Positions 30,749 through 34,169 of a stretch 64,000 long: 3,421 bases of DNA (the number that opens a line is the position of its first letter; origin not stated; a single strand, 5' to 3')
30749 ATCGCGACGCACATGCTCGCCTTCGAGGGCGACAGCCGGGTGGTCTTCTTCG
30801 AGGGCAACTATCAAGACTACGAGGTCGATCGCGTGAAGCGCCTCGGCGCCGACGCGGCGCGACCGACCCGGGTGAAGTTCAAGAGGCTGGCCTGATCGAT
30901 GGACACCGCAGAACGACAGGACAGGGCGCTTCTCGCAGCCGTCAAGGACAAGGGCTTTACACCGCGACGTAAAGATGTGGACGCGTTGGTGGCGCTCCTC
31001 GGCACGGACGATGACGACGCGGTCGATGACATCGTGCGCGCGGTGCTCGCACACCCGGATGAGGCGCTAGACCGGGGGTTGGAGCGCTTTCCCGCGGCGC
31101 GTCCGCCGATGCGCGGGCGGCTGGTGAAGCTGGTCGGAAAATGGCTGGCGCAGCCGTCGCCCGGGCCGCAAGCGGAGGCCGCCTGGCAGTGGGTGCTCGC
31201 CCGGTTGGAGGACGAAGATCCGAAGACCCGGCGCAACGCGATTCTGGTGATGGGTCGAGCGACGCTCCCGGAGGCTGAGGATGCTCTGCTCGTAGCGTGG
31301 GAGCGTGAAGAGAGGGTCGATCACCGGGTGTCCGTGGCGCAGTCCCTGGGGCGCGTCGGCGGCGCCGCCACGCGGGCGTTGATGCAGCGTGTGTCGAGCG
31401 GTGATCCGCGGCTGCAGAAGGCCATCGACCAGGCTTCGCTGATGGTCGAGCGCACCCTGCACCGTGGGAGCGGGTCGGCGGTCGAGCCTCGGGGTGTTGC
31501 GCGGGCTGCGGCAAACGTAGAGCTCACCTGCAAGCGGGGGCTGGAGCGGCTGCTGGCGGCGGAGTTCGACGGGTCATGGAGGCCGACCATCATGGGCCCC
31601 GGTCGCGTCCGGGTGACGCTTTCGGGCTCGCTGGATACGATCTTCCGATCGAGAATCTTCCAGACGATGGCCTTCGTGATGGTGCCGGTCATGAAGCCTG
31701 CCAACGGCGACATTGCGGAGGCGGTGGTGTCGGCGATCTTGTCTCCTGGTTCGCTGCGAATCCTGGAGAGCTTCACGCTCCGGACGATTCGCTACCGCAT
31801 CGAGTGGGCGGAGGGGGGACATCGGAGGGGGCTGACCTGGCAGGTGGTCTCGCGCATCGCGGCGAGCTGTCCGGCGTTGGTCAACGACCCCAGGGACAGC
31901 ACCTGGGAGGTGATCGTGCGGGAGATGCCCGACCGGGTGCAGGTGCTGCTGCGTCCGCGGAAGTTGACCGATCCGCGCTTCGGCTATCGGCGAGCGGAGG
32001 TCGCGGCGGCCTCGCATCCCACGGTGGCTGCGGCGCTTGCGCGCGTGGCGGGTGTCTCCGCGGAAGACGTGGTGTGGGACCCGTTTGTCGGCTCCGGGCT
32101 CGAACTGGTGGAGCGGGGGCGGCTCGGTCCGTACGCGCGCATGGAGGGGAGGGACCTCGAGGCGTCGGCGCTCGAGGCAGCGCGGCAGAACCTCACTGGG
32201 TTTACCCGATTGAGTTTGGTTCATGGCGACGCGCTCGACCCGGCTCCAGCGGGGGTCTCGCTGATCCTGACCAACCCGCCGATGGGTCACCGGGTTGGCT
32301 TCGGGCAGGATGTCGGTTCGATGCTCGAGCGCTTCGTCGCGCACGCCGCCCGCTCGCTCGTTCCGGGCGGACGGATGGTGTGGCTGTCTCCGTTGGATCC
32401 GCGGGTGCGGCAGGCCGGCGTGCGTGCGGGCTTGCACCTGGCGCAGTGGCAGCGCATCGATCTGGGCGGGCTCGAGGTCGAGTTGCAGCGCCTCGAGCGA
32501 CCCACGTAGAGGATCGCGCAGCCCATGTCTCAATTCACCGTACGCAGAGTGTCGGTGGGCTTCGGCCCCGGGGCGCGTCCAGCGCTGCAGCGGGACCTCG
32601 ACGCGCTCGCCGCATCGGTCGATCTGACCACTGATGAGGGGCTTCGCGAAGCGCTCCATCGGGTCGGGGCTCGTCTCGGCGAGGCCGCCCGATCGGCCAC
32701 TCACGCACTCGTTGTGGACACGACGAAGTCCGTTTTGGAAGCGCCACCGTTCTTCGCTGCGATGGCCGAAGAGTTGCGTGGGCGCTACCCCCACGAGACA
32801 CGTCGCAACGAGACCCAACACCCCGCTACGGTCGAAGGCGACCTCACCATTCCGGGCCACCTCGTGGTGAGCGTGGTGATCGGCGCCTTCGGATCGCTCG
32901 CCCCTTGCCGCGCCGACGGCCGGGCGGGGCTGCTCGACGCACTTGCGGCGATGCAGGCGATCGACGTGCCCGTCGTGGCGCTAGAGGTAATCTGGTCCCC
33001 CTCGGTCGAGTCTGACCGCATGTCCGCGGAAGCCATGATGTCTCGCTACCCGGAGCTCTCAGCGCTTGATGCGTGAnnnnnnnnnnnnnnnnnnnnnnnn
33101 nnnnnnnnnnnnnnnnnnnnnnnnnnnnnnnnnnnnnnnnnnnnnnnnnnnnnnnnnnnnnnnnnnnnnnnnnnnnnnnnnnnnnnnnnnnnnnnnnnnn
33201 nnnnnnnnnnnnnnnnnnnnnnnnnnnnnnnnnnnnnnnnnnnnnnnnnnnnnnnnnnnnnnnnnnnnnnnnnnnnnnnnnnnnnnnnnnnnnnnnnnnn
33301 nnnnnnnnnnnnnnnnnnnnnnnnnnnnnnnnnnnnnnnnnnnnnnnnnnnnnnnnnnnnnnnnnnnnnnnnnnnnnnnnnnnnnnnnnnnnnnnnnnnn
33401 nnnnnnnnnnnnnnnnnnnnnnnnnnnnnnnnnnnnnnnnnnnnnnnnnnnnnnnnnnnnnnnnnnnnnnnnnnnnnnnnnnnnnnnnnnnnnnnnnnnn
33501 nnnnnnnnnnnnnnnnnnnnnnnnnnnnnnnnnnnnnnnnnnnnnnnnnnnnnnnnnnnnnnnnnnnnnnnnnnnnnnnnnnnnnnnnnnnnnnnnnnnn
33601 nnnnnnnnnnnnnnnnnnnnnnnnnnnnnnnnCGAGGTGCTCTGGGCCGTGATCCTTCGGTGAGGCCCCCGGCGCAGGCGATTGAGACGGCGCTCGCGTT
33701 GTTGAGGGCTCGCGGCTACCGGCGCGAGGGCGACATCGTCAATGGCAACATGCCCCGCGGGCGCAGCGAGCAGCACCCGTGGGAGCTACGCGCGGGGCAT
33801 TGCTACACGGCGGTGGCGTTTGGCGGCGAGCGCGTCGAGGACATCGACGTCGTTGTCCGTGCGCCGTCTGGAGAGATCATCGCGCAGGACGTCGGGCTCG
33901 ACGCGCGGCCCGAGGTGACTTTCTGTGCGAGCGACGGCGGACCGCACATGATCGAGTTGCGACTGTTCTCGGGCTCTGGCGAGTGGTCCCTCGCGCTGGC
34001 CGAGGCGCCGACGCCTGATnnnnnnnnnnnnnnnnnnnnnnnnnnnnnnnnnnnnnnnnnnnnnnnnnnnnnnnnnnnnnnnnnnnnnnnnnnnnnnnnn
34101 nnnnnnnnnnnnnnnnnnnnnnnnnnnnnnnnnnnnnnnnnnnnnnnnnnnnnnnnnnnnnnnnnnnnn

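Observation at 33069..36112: Two translationally coupled lipoproteins built from 3 and 4 copies of an unnamed two-cysteine module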

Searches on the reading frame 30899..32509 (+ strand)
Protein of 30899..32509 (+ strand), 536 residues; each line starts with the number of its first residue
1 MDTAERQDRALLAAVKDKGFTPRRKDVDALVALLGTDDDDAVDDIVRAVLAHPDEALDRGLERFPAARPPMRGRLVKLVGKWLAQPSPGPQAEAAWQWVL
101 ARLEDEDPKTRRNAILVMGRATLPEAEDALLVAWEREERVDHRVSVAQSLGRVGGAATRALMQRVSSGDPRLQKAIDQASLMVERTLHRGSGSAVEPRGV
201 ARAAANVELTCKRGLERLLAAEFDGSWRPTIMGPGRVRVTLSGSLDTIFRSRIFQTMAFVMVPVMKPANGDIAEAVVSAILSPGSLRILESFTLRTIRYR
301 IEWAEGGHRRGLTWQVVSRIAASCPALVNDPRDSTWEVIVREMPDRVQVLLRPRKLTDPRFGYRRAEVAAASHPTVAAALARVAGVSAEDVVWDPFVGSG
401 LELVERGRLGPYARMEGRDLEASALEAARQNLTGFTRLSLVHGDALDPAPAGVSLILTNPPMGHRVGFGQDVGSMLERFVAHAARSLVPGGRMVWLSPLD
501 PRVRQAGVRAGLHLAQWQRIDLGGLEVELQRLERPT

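Call 7: search_protein_families(library=pfam, proteins=[window:30899-32509:+], max_evalue=1)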
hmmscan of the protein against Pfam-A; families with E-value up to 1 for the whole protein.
window:30899-32509:+ (536 aa): 6 families
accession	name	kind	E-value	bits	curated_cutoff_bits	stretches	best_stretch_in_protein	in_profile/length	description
PF01170.24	UPF0020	-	5.8e-13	49.4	22.3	1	362-505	2-174/197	RMKL-like, methyltransferase domain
PF13646.12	HEAT_2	-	1.1e-07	32.5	27.7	1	98-174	3-81/88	HEAT repeats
PF05175.20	MTS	-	6.4e-07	29.6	23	1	410-494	53-137/170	Methyltransferase small domain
PF13649.12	Methyltransf_25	-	0.072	14.2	27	1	398-491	7-97/97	Methyltransferase domain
PF24740.1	DUF7691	-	0.15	12.6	27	0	26-110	11-92/204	Domain of unknown function (DUF7691)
PF02985.28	HEAT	-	0.23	12.3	23.5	0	100-119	6-25/31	HEAT repeat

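Call 8: search_protein_families(library=ncbifam, proteins=[window:30899-32509:+], max_evalue=1)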
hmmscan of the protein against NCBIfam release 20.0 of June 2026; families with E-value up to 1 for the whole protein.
window:30899-32509:+ (536 aa): 5 families
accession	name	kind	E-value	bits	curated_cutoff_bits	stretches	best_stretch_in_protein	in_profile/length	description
NF040721.1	Trm14_Arch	equivalog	2e-10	40.3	280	2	437-529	272-366/370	tRNA (guanine(6)-N2)-methyltransferase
TIGR01177.1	TIGR01177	hypoth_equivalog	4.5e-09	36.1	316.55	1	373-506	167-303/330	TIGR01177 family methyltransferase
NF033398.1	rRNA_meth_EmtA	equivalog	6.5e-08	32.3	625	1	356-524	152-323/336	EmtA family 23S rRNA (guanine(2470)) methyltransferase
NF008748.0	PRK11783.1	equivalog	8.7e-05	20.9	466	1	361-405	164-209/704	bifunctional 23S rRNA (guanine(2069)-N(7))-methyltransferase RlmK/23S rRNA (guanine(2445)-N(2))-methyltransferase RlmL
TIGR03534.1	RF_mod_PrmC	equivalog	0.0039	16.7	199.1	1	391-461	91-165/253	peptide chain release factor N(5)-glutamine methyltransferase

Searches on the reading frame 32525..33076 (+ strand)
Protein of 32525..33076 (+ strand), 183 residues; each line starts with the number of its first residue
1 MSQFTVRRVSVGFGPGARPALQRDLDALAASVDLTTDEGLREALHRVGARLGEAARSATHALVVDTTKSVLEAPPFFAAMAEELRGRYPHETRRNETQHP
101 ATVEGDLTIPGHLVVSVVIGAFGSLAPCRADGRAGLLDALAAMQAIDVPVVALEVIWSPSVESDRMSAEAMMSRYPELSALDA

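Call 7: search_protein_families(library=pfam, proteins=[window:32525-33076:+], max_evalue=1)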
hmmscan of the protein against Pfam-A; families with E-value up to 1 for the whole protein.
window:32525-33076:+ (183 aa): 1 family
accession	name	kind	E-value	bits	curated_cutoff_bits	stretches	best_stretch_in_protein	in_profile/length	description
PF07466.16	DUF1517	-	5.4e-22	79.2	23.3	1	4-180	2-183/184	Protein of unknown function (DUF1517)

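Call 8: search_protein_families(library=ncbifam, proteins=[window:32525-33076:+], max_evalue=1)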
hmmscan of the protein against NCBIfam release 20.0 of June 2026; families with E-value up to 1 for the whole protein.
window:32525-33076:+ (183 aa): 0 families

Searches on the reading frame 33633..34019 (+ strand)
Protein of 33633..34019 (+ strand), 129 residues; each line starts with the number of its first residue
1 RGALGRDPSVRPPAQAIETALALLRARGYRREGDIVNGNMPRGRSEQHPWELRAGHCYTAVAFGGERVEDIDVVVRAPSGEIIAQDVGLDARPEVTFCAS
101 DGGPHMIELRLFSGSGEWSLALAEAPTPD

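Call 30: search_protein_representatives(alignment_id=A1)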
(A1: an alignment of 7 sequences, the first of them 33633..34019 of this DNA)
Query: 7 sequences, 128 profile positions. Proteins with E-value up to 0.001 (for the whole library): 2174; up to 1e-10: 839; up to 1e-30: 197. The best 150 are listed.
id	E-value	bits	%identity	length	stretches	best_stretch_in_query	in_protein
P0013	3.3e-105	363.3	-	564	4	5-127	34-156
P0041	2.4e-75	266.8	-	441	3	4-126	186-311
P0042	2.9e-73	260.0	-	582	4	9-126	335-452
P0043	2.4e-72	257.1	-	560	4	7-127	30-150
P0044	6.6e-72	255.6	-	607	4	17-121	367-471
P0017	2.0e-69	247.6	-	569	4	9-127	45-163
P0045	7.7e-69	245.7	-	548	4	16-126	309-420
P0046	1.8e-68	244.6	-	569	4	11-126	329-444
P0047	6.0e-67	239.6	-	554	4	15-124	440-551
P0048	2.3e-66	237.7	-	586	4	12-122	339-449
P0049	1.0e-65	235.6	-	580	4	5-126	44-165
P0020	4.2e-65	233.6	-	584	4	5-124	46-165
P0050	1.2e-64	232.2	-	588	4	7-118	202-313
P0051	2.5e-64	231.2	-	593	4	23-123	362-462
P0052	6.4e-64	229.8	-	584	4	6-122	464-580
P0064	7.6e-58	210.2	-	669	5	12-126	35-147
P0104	8.1e-50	184.2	-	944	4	5-126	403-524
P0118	9.6e-47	174.3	-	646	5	26-126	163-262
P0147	1.6e-41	157.4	-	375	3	4-123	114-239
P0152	1.1e-40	154.8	-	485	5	10-122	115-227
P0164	1.9e-39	150.7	-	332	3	12-122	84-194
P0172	5.3e-38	146.0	-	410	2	5-127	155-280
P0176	1.7e-37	144.4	-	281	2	3-127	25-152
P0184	4.8e-36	139.7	-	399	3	11-123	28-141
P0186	1.2e-35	138.5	-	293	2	12-123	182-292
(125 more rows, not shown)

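Call 33: search_solved_structures(query=A1, max_evalue=10, show_alignments=3)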
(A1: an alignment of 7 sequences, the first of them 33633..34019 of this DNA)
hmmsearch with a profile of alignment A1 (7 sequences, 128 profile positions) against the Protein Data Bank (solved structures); distinct sequences matched with E-value up to 10: 0.

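Call 54: list_cluster_members(proteins=[P0186, P0184, P0176, P0172, P0164, P0152, P0147, P0118, P0104, P0064])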
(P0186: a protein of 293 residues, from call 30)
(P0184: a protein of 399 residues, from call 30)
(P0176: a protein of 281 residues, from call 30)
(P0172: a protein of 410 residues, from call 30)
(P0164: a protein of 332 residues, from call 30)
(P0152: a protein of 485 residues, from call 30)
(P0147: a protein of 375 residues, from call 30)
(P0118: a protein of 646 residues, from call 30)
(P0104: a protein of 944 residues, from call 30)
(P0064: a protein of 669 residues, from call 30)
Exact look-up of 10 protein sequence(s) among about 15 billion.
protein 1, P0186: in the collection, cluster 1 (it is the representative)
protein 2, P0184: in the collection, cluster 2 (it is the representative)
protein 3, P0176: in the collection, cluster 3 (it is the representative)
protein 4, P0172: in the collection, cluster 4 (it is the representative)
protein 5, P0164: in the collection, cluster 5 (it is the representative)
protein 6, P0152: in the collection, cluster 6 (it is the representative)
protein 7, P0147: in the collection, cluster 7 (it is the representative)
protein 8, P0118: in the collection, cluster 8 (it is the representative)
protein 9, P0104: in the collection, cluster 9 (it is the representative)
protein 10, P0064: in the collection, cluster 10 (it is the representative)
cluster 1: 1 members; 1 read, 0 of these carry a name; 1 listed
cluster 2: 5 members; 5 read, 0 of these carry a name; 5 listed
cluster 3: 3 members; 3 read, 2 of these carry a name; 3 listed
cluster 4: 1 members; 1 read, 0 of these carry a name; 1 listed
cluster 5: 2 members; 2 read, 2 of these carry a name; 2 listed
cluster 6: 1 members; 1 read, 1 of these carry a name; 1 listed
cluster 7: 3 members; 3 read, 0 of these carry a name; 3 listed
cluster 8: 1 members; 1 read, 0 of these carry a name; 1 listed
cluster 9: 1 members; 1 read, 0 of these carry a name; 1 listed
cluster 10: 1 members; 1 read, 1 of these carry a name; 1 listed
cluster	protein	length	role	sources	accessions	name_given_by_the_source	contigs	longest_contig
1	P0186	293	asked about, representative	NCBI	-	-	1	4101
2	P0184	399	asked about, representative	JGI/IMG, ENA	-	-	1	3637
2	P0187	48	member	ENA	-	-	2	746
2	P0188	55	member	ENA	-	-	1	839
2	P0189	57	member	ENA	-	-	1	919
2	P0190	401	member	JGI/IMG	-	-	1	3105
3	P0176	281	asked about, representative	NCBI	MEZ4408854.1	MAG: hypothetical protein R3A52_20630 [Polyangiales bacterium]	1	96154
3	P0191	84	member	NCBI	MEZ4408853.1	MAG: hypothetical protein R3A52_20625 [Polyangiales bacterium]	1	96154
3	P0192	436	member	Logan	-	-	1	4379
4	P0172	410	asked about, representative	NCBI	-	-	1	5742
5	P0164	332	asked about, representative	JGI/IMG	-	hypothetical protein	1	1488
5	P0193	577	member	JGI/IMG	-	hypothetical protein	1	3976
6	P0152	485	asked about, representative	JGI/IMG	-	hypothetical protein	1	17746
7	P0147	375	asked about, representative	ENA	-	-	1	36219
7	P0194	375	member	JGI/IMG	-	-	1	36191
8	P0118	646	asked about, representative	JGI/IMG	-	-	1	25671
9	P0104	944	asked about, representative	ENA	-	-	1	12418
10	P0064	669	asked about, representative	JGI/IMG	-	hypothetical protein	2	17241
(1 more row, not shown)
